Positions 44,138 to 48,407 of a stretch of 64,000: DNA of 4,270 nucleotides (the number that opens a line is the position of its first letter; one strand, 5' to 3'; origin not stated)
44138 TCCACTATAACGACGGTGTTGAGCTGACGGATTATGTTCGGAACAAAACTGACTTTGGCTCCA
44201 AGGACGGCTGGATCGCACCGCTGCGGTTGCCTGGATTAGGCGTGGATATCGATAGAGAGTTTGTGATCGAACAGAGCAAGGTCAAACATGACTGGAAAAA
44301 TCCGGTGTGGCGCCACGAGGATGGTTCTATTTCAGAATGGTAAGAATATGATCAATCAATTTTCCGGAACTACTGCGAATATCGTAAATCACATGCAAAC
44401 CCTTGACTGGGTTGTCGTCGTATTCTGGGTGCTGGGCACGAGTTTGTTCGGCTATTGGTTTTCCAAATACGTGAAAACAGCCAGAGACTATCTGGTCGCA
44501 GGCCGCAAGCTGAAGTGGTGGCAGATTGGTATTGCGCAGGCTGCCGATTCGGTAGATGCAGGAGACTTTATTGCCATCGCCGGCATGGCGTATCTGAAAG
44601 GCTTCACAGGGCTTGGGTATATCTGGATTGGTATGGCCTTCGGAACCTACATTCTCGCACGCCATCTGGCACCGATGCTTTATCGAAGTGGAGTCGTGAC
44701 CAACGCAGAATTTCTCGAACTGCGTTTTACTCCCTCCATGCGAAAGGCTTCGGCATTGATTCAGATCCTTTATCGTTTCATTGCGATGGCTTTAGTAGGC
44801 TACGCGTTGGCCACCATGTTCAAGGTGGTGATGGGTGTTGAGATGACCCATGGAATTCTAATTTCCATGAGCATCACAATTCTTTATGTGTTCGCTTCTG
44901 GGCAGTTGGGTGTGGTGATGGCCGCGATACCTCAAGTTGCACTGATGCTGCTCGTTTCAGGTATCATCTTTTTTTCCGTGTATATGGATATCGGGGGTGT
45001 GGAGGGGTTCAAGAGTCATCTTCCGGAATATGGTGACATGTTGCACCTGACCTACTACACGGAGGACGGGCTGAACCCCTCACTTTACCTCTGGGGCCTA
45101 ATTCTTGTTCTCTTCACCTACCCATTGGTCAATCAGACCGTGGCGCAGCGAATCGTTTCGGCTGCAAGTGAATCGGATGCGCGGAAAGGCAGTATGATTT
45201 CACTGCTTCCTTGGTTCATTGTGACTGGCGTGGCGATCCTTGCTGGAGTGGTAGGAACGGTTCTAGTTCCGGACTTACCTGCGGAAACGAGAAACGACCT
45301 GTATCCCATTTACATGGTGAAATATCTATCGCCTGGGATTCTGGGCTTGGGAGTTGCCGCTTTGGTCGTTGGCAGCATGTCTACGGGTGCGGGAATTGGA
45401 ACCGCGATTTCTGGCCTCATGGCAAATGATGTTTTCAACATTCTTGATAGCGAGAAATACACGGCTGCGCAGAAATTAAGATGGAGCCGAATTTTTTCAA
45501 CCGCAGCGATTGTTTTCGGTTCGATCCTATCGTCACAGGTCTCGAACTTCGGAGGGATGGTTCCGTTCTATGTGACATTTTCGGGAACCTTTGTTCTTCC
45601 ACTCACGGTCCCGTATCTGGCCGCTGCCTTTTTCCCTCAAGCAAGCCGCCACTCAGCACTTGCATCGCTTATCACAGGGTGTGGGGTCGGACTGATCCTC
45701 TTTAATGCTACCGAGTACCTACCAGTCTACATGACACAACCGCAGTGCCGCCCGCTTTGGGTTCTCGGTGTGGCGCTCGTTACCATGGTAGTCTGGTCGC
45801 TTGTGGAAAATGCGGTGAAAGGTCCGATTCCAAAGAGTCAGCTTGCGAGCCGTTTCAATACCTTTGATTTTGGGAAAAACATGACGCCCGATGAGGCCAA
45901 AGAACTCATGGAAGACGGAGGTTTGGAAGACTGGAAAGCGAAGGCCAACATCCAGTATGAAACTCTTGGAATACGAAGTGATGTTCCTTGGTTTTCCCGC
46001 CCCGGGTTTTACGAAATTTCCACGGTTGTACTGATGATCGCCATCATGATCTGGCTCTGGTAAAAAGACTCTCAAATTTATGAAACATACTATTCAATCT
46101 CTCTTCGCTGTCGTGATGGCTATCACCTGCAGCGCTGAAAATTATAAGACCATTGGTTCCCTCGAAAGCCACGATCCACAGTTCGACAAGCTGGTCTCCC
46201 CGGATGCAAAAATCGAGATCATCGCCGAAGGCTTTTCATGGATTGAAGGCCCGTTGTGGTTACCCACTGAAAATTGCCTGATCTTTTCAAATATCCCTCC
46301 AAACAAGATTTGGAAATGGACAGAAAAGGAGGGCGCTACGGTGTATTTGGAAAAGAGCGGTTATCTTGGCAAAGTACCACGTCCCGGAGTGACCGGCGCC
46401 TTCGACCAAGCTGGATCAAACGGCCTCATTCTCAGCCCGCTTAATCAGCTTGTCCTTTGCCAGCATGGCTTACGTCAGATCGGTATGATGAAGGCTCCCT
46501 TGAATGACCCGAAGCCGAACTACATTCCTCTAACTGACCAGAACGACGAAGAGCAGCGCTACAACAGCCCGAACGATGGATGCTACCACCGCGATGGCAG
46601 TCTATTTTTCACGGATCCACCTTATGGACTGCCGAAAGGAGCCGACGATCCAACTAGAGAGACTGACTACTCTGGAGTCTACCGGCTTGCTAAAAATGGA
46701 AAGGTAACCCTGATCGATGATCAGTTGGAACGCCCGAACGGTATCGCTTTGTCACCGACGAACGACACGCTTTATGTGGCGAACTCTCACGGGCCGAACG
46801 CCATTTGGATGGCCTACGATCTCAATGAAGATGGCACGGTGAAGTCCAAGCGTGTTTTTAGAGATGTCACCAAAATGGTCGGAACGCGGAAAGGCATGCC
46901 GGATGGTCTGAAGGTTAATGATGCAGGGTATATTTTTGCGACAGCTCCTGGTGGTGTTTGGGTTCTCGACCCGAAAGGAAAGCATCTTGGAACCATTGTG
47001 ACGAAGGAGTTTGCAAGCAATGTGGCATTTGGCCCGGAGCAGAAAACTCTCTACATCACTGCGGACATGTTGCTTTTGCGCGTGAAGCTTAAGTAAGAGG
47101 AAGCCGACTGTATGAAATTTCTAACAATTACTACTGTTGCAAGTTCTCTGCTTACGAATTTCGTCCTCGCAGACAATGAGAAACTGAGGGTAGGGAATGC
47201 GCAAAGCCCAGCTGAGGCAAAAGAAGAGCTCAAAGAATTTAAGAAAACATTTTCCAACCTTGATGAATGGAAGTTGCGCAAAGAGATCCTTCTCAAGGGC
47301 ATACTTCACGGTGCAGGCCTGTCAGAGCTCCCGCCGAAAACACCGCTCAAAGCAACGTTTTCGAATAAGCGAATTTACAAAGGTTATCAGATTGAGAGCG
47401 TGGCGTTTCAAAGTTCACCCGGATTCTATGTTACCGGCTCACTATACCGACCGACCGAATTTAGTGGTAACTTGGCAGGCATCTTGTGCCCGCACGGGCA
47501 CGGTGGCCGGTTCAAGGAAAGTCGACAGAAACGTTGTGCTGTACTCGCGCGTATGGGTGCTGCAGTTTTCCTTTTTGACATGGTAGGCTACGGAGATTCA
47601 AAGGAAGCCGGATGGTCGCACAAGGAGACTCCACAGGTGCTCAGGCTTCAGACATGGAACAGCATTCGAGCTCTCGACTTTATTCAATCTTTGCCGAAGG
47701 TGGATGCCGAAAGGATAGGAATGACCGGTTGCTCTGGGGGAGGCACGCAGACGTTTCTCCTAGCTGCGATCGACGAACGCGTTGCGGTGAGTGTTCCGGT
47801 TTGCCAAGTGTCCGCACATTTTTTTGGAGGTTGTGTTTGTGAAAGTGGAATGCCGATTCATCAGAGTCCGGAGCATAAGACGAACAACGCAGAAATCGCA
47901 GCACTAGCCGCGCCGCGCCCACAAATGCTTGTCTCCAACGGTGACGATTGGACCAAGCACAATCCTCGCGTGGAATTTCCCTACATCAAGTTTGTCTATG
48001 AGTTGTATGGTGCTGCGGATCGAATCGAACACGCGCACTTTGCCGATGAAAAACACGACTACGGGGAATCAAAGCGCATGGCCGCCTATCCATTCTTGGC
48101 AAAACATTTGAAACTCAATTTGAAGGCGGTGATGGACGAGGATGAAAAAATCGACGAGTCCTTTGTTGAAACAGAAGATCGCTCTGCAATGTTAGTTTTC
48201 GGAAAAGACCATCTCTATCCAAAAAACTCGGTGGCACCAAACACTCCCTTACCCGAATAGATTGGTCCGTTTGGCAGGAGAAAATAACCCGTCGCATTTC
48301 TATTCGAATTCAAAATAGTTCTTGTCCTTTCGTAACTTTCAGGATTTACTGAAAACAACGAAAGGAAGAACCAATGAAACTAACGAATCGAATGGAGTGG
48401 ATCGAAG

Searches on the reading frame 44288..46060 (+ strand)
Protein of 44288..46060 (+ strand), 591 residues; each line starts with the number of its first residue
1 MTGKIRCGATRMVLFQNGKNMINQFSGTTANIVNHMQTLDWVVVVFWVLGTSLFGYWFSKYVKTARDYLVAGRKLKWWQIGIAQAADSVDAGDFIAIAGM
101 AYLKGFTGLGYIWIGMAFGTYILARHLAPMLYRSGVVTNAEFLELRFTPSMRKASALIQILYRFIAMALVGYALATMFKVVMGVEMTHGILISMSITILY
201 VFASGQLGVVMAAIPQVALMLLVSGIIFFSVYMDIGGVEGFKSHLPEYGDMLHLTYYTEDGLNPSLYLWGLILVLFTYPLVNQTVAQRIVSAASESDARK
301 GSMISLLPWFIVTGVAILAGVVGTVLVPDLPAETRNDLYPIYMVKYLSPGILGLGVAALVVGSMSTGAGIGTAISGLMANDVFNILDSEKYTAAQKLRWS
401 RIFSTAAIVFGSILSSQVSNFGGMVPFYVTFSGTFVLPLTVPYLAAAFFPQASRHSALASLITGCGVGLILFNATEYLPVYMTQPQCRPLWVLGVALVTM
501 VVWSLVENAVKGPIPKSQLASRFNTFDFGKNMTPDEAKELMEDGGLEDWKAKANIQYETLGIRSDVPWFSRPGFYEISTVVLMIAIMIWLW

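Call 80: search_protein_families(library=pfam, proteins=[window:44288-46060:+], max_evalue=0.00001)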
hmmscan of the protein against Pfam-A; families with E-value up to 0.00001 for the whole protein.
window:44288-46060:+ (591 aa): 1 family
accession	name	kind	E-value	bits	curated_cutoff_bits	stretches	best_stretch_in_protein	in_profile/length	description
PF00474.23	SSF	-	1.2e-31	110.5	22.8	1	68-464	1-406/406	Sodium:solute symporter family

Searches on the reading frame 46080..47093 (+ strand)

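Call 80: search_protein_families(library=pfam, proteins=[window:46080-47093:+], max_evalue=0.00001)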
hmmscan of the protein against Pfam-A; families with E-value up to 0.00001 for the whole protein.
window:46080-47093:+ (338 aa): 1 family
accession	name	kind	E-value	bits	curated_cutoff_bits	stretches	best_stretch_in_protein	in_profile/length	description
PF08450.18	SGL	-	3.9e-42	145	26.3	1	56-328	3-244/246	SMP-30/Gluconolactonase/LRE-like region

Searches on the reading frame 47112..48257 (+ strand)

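Call 80: search_protein_families(library=pfam, proteins=[window:47112-48257:+], max_evalue=0.00001)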
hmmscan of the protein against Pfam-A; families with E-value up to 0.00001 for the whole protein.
window:47112-48257:+ (382 aa): 2 families
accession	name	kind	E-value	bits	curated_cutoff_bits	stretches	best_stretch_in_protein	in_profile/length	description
PF22244.2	GCE_fung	-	1.5e-09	38.5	27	1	179-230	82-135/231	Glucuronyl esterase, fungi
PF05448.18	AXE1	-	5.6e-08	32.4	21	1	96-230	58-206/321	Acetyl xylan esterase (AXE1)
